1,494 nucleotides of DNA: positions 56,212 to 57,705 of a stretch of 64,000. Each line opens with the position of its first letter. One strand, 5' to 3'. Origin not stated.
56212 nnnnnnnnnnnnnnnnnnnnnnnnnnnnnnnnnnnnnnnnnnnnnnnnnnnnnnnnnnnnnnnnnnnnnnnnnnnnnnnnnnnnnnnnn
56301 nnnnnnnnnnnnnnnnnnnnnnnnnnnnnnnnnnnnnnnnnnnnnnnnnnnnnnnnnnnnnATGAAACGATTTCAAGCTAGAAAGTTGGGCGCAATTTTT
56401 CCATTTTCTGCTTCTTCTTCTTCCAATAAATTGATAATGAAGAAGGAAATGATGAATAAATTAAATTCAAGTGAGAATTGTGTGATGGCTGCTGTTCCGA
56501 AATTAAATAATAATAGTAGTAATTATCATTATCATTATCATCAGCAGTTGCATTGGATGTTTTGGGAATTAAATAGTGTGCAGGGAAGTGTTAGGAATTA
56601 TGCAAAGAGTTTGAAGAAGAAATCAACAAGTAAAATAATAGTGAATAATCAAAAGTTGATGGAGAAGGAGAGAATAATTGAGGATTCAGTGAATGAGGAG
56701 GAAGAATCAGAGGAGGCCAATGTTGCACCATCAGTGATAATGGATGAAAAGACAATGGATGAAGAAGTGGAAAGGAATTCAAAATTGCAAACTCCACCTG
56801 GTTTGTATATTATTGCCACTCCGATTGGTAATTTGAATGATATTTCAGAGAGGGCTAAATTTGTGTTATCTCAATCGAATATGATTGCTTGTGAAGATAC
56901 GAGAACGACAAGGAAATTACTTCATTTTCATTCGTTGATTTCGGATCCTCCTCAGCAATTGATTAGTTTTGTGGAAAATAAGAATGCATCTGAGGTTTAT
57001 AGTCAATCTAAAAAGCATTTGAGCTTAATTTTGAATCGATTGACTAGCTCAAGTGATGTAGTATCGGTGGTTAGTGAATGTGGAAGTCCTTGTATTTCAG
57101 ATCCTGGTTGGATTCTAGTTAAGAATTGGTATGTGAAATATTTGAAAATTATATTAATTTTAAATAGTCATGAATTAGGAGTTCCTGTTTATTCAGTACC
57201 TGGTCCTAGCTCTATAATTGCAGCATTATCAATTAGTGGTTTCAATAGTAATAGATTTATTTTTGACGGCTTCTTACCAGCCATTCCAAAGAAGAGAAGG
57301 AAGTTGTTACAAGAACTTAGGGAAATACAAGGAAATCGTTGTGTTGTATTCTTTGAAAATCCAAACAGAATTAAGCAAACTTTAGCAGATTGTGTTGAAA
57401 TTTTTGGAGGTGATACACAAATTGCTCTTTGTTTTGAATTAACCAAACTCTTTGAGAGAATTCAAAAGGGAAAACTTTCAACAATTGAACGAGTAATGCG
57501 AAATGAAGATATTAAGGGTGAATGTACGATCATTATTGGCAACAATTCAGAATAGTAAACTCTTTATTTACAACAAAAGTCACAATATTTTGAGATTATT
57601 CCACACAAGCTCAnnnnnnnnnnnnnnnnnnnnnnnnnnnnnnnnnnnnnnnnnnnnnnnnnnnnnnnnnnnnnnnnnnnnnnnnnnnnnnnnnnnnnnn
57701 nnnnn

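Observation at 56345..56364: Same-strand genes 14 nt apart: TBCK stop to RsmI start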

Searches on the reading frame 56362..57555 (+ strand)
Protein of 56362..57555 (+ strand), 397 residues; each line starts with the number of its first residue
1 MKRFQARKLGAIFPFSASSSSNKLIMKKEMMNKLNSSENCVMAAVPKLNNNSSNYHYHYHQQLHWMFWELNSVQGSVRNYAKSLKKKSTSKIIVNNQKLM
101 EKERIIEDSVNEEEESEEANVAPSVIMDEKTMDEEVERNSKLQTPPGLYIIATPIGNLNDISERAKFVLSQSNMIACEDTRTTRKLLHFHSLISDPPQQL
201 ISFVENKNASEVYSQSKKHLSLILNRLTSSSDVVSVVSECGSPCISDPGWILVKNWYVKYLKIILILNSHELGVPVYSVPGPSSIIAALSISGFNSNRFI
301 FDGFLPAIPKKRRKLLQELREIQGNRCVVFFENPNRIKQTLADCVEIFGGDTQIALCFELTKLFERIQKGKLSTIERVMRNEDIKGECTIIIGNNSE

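Call 4: search_protein_families(library=pfam, proteins=[window:56362-57555:+], max_evalue=0.01)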
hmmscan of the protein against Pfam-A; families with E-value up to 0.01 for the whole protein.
window:56362-57555:+ (397 aa): 1 family
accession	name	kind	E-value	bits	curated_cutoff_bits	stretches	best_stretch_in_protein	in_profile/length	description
PF00590.25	TP_methylase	-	1.6e-18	67.9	27.8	1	148-375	2-211/212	Tetrapyrrole (Corrin/Porphyrin) Methylases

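Call 5: find_homologous_proteins(query=window:56362-57555:+)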
Query window:56362-57555:+ (397 aa): 4274 proteins with E <= 0.001 among 7594 candidates; the best 120 are listed.
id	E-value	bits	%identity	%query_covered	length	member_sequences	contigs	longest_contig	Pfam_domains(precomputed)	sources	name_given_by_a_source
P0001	8.7e-234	793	100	90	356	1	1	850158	PF00590.26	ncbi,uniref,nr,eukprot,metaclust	ncbi:predicted protein [Naegleria gruberi]|uniref:Predicted protein n=1 Tax=Naegleria gruberi TaxID=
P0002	9.0e-124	431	76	64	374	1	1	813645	PF00590.26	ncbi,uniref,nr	ncbi:hypothetical protein C9374_011426 [Naegleria lovaniensis]|uniref:Tetrapyrrole methylase domain-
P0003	3.1e-100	354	64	62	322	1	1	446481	PF00590.26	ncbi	ncbi:hypothetical protein ABK040_009850 [Willaertia magna]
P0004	1.8e-42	164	42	62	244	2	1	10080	PF00590.26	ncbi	ncbi:MAG: 16S rRNA (cytidine(1402)-2'-O)-methyltransferase, partial [Alphaproteobacteria bacterium]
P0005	7.4e-41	158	41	67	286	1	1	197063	PF00590.26,PF23016.3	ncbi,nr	ncbi:MAG: 16S rRNA (cytidine(1402)-2'-O)-methyltransferase [Emcibacter sp.]|nr:16S rRNA (cytidine(14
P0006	7.8e-41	158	41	63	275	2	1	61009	PF00590.26,PF23016.3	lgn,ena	-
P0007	1.4e-40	157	42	63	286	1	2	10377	PF00590.26,PF23016.3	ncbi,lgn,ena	-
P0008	1.5e-40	157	42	63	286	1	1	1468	PF00590.26,PF23016.3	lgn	-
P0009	1.6e-40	157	41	67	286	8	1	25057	PF00590.26,PF23016.3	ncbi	-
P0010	1.9e-40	157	42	62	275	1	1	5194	PF00590.26,PF23016.3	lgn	-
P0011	1.9e-40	157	42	63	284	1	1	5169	PF00590.26,PF23016.3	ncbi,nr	ncbi:MAG: 16S rRNA (cytidine(1402)-2'-O)-methyltransferase [Emcibacter sp.]|nr:16S rRNA (cytidine(14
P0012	1.9e-40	157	43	62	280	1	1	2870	PF00590.26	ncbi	-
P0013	2.8e-40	156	40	63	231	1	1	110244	PF00590.26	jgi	jgi:16S rRNA (cytidine1402-2'-O)-methyltransferase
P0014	6.1e-40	155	43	63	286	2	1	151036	PF00590.26,PF23016.3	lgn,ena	-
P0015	9.3e-40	155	40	67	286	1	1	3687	PF00590.26,PF23016.3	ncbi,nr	ncbi:MAG: 16S rRNA (cytidine(1402)-2'-O)-methyltransferase [Emcibacter sp.]|nr:16S rRNA (cytidine(14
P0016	1.2e-39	154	40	63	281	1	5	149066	PF00590.26,PF23016.3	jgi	jgi:16S rRNA (cytidine1402-2'-O)-methyltransferase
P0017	2.1e-39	154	40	62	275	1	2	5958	PF00590.26,PF23016.3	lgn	-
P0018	2.4e-39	153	41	66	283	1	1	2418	PF00590.26,PF23016.3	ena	-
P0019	4.1e-39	153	38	62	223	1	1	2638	PF00590.26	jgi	jgi:16S rRNA (cytidine1402-2'-O)-methyltransferase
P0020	4.5e-39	153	41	63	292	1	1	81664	PF00590.26,PF23016.3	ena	-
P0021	4.8e-39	152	40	66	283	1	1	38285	PF00590.26,PF23016.3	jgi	-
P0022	5.7e-39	152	40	61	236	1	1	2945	PF00590.26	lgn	-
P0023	6.9e-39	152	38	64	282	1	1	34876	PF00590.26,PF23016.3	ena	-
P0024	7.6e-39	152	40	63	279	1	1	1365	PF00590.26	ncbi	ncbi:MAG: 16S rRNA (cytidine(1402)-2'-O)-methyltransferase [Thermodesulfobacteriota bacterium]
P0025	1.7e-38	151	40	66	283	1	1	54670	PF00590.26,PF23016.3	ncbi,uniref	ncbi:16S rRNA (cytidine(1402)-2'-O)-methyltransferase [hydrothermal vent metagenome]|uniref:16S rRNA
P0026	2.2e-38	150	40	66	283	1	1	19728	PF00590.26,PF23016.3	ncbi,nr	ncbi:MAG: 16S rRNA (cytidine(1402)-2'-O)-methyltransferase [Emcibacter sp.]|nr:16S rRNA (cytidine(14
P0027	2.8e-38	150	40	66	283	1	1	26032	PF00590.26,PF23016.3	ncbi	-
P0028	2.9e-38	150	39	63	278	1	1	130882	PF00590.26,PF23016.3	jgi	-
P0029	4.0e-38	149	40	66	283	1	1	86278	PF00590.26,PF23016.3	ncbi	-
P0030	5.5e-38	149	38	66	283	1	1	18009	PF00590.26,PF23016.3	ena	-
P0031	6.8e-38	149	42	63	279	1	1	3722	PF00590.26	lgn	-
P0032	7.8e-38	148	40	66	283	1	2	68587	PF00590.26,PF23016.3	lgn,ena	-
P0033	8.7e-38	148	39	66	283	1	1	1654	PF00590.26,PF23016.3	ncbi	-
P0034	1.0e-37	148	39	66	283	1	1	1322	PF00590.26,PF23016.3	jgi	-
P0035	1.5e-37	147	37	62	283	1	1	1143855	PF00590.26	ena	-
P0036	1.7e-37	147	39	63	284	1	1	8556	PF00590.26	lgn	-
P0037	1.9e-37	147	39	62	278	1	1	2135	PF00590.26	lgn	-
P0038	2.4e-37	147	39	63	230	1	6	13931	PF00590.26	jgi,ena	-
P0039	2.5e-37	147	40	66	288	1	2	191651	PF00590.26,PF23016.3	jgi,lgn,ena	-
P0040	3.5e-37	146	39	68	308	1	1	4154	PF00590.26,PF23016.3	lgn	-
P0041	4.1e-37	146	40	62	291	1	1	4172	PF00590.26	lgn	-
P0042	4.1e-37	146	39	62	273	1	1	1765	PF00590.26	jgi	-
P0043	4.2e-37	146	39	62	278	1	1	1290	PF00590.26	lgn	-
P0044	5.8e-37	146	38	63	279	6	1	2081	PF00590.26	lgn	-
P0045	6.7e-37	145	38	63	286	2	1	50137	PF00590.26,PF23016.3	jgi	-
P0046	6.7e-37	145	40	63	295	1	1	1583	PF00590.26,PF23016.3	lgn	-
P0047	1.5e-36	144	39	63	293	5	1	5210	PF00590.26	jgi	jgi:16S rRNA (cytidine1402-2'-O)-methyltransferase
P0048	1.6e-36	144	40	64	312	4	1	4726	PF00590.26,PF23016.3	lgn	-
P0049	2.5e-36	143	39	62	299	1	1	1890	PF00590.26,PF23016.3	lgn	-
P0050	2.6e-36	143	38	64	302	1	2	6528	PF00590.26,PF23016.3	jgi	jgi:16S rRNA (cytidine1402-2'-O)-methyltransferase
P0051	3.3e-36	143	39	62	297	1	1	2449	PF00590.26,PF23016.3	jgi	jgi:16S rRNA (cytidine1402-2'-O)-methyltransferase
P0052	3.3e-36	143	39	63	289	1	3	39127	PF00590.26,PF23016.3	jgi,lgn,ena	-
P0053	3.3e-36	143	39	63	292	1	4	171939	PF00590.26,PF23016.3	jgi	-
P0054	4.4e-36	143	40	62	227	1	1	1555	PF00590.26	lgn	-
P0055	4.9e-36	143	38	63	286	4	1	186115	PF00590.26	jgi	jgi:16S rRNA (cytidine1402-2'-O)-methyltransferase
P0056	5.0e-36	142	38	63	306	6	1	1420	PF00590.26,PF23016.3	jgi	-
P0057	5.3e-36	142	37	63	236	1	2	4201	PF00590.26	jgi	jgi:16S rRNA (cytidine1402-2'-O)-methyltransferase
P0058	5.6e-36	142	39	64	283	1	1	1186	PF00590.26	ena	-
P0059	7.7e-36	142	40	62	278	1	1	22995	PF00590.26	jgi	jgi:16S rRNA (cytidine1402-2'-O)-methyltransferase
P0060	9.1e-36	142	44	58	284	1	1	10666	PF00590.26,PF23016.3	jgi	-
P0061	9.3e-36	142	38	62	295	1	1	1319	PF00590.26,PF23016.3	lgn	-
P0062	9.8e-36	142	38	62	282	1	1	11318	PF00590.26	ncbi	ncbi:MAG: 16S rRNA (cytidine(1402)-2'-O)-methyltransferase [Pyrinomonadaceae bacterium]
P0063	1.0e-35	141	41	63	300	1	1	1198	PF00590.26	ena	-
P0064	1.0e-35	141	40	63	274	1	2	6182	PF00590.26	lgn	-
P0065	1.0e-35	141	41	62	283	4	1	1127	PF00590.26,PF23016.3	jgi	-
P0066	1.1e-35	141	39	62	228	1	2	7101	PF00590.26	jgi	-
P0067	1.1e-35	141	38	63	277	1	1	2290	PF00590.26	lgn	-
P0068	1.3e-35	141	42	63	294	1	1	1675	PF00590.26,PF23016.3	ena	-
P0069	1.3e-35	141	40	63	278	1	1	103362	PF00590.26,PF23016.3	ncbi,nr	ncbi:MAG: 16S rRNA (cytidine(1402)-2'-O)-methyltransferase [Gammaproteobacteria bacterium]|nr:16S rR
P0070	1.5e-35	141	38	63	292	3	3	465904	PF00590.26,PF23016.3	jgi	jgi:16S rRNA (cytidine1402-2'-O)-methyltransferase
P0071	1.6e-35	141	38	64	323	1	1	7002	PF00590.26,PF23016.3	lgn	-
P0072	1.7e-35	141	35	64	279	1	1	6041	PF00590.26,PF23016.3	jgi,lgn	-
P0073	1.7e-35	141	39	63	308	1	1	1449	PF00590.26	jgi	jgi:16S rRNA (cytidine1402-2'-O)-methyltransferase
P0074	1.9e-35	141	38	63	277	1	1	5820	PF00590.26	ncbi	-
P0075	2.0e-35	140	40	62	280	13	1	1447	PF00590.26,PF23016.3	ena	-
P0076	2.0e-35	140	38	62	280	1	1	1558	PF00590.26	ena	-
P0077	2.3e-35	140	39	62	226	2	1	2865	PF00590.26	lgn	-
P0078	2.4e-35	140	38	63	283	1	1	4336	PF00590.26,PF23016.3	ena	-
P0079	2.6e-35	140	38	63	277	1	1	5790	PF00590.26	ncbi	-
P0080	2.7e-35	140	38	63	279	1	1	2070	PF00590.26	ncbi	-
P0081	2.7e-35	140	38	63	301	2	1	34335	PF00590.26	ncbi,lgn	-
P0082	3.4e-35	140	40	62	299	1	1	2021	PF00590.26,PF23016.3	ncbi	-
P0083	3.6e-35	140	38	63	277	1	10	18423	PF00590.26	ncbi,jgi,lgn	jgi:16S rRNA (cytidine1402-2'-O)-methyltransferase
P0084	3.6e-35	140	38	63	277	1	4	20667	PF00590.26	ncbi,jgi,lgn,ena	ncbi:MAG: 16S rRNA (cytidine(1402)-2'-O)-methyltransferase [Thermodesulfobacteriota bacterium]|jgi:1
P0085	3.6e-35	140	38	63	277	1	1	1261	PF00590.26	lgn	-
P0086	3.7e-35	140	39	61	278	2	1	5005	PF00590.26,PF23016.3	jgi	jgi:16S rRNA (cytidine1402-2'-O)-methyltransferase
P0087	3.8e-35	140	38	63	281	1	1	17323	PF00590.26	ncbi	-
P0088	4.1e-35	139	39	62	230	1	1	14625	PF00590.26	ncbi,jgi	ncbi:MAG: 16S rRNA (cytidine(1402)-2'-O)-methyltransferase [Planctomycetota bacterium]|jgi:16S rRNA 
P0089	4.2e-35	139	37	62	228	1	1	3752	PF00590.26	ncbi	-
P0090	4.3e-35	139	35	67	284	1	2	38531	PF00590.26,PF23016.3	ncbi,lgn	-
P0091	4.6e-35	139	38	62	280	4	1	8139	PF00590.26,PF23016.3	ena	-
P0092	4.8e-35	139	38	62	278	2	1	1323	PF00590.26,PF23016.3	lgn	-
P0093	4.8e-35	139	37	63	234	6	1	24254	PF00590.26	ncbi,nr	ncbi:MAG TPA: 16S rRNA (cytidine(1402)-2'-O)-methyltransferase [Candidatus Kapabacteria bacterium]|n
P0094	4.8e-35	139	40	63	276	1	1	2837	PF00590.26,PF23016.3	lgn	-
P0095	4.8e-35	139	38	62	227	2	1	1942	PF00590.26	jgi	jgi:16S rRNA (cytidine1402-2'-O)-methyltransferase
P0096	4.8e-35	139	40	62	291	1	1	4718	PF00590.26,PF23016.3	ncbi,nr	ncbi:MAG: 16S rRNA (cytidine(1402)-2'-O)-methyltransferase [Rhizobiaceae bacterium]|nr:16S rRNA (cyt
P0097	4.8e-35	139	39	62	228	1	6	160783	PF00590.26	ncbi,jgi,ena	-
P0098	5.4e-35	139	36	63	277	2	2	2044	PF00590.26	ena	-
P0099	5.4e-35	139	36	63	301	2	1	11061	PF00590.26,PF23016.3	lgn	-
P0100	6.0e-35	139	39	63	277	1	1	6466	PF00590.26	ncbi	-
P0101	6.0e-35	139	39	63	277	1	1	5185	PF00590.26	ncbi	ncbi:MAG: 16S rRNA (cytidine(1402)-2'-O)-methyltransferase [Thermodesulfobacteriota bacterium]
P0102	6.2e-35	139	38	62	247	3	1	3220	PF00590.26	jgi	jgi:16S rRNA (cytidine1402-2'-O)-methyltransferase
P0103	6.2e-35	139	39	62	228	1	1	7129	PF00590.26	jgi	jgi:16S rRNA (cytidine1402-2'-O)-methyltransferase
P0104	6.3e-35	139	37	64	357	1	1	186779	PF00590.26,PF23016.3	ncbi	-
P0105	6.3e-35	139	39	62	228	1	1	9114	PF00590.26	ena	-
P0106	6.4e-35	139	42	62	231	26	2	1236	PF00590.26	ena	-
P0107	6.4e-35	139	39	62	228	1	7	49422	PF00590.26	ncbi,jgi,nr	ncbi:MAG TPA: 16S rRNA (cytidine(1402)-2'-O)-methyltransferase [Methylomirabilota bacterium]|jgi:16S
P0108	6.5e-35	139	39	63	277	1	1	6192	PF00590.26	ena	-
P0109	6.8e-35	139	39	63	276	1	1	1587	PF00590.26,PF23016.3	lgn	-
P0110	7.1e-35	139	39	63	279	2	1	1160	PF00590.26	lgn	-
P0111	7.1e-35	139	38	62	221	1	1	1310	PF00590.26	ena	-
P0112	8.4e-35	138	41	63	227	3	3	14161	PF00590.26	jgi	-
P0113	9.2e-35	138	39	62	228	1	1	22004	PF00590.26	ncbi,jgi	-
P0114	9.5e-35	138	38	62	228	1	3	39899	PF00590.26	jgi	jgi:16S rRNA (cytidine1402-2'-O)-methyltransferase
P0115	9.7e-35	138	39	63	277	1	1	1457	PF00590.26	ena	-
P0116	9.9e-35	138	38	62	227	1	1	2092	PF00590.26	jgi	jgi:16S rRNA (cytidine1402-2'-O)-methyltransferase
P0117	1.0e-34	138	36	67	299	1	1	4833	PF00590.26,PF23016.3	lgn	-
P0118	1.1e-34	138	40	63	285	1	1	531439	PF00590.26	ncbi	ncbi:MAG: 16S rRNA (cytidine(1402)-2'-O)-methyltransferase [Deltaproteobacteria bacterium]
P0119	1.2e-34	138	39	63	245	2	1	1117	PF00590.26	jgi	jgi:16S rRNA (cytidine1402-2'-O)-methyltransferase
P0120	1.3e-34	138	38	63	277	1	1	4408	PF00590.26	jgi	-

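Call 9: find_encoding_contigs(protein=P0002, flank=10000, max_places=3)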
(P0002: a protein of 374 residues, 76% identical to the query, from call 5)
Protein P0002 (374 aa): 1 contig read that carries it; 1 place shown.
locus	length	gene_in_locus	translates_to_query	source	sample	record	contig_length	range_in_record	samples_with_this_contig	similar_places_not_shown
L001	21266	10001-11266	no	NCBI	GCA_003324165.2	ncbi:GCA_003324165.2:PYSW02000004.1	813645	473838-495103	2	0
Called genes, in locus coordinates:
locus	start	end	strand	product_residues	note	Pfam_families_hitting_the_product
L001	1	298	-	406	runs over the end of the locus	PF03663:Glyco_hydro_76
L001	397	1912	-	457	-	PF00515:TPR_1 (faint), PF07719:TPR_2 (faint), PF13181:TPR_8 (faint), PF13877:RPAP3_C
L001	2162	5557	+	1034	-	PF00899:ThiF, PF16190:E1_FCCH, PF16191:E1_4HB, PF00899:ThiF, PF10585:UBA_E1_SCCH, PF09358:E1_UFD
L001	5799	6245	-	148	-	PF13499:EF-hand_7 (weak), PF00036:EF-hand_1 (weak), PF13405:EF-hand_6 (weak), PF13499:EF-hand_7 (weak)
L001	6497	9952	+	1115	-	PF00069:Pkinase, PF00566:RabGAP-TBC, PF23436:RabGap-TBC_2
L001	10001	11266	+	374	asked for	PF00590:TP_methylase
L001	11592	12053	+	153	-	PF00011:HSP20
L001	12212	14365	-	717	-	PF03351:DOMON, PF01794:Ferric_reduct, PF08022:FAD_binding_8 (weak), PF08030:NAD_binding_6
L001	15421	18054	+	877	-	PF02845:CUE (weak)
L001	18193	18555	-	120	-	-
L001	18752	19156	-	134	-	PF06108:DUF952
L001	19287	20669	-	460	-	-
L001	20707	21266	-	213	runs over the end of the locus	PF07534:TLD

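Call 10: find_encoding_contigs(protein=P0003, flank=10000, max_places=3)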
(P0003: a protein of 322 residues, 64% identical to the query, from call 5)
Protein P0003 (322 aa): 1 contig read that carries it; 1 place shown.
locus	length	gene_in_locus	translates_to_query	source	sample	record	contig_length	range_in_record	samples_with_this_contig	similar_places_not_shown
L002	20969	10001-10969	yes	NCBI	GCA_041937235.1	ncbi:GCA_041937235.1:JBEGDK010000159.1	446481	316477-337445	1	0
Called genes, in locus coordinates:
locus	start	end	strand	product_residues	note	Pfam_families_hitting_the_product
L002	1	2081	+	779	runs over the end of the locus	PF16697:Yop-YscD_cpl (weak), PF00498:FHA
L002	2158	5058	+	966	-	-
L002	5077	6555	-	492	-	PF10312:Cactin_mid, PF09732:CactinC_cactus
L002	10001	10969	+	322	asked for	PF00590:TP_methylase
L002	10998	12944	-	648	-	PF19036:Fuz_longin_1, PF19037:Fuz_longin_2, PF19038:Fuz_longin_3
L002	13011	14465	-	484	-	-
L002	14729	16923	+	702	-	PF00533:BRCT (faint), PF16589:BRCT_2, PF00498:FHA, PF13638:PIN_4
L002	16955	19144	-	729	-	PF03351:DOMON, PF01794:Ferric_reduct, PF08022:FAD_binding_8, PF08030:NAD_binding_6, PF00175:NAD_binding_1 (faint)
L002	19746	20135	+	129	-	-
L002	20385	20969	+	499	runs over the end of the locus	PF01652:IF4E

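Call 11: find_encoding_contigs(protein=P0001, flank=10000, max_places=3)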
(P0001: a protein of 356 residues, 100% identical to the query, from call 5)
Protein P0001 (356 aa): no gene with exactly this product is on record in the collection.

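Call 17: find_encoding_contigs(protein=window:56362-57555:+, flank=10000, max_places=6)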
Protein window:56362-57555:+ (397 aa): no gene with exactly this product is on record in the collection.
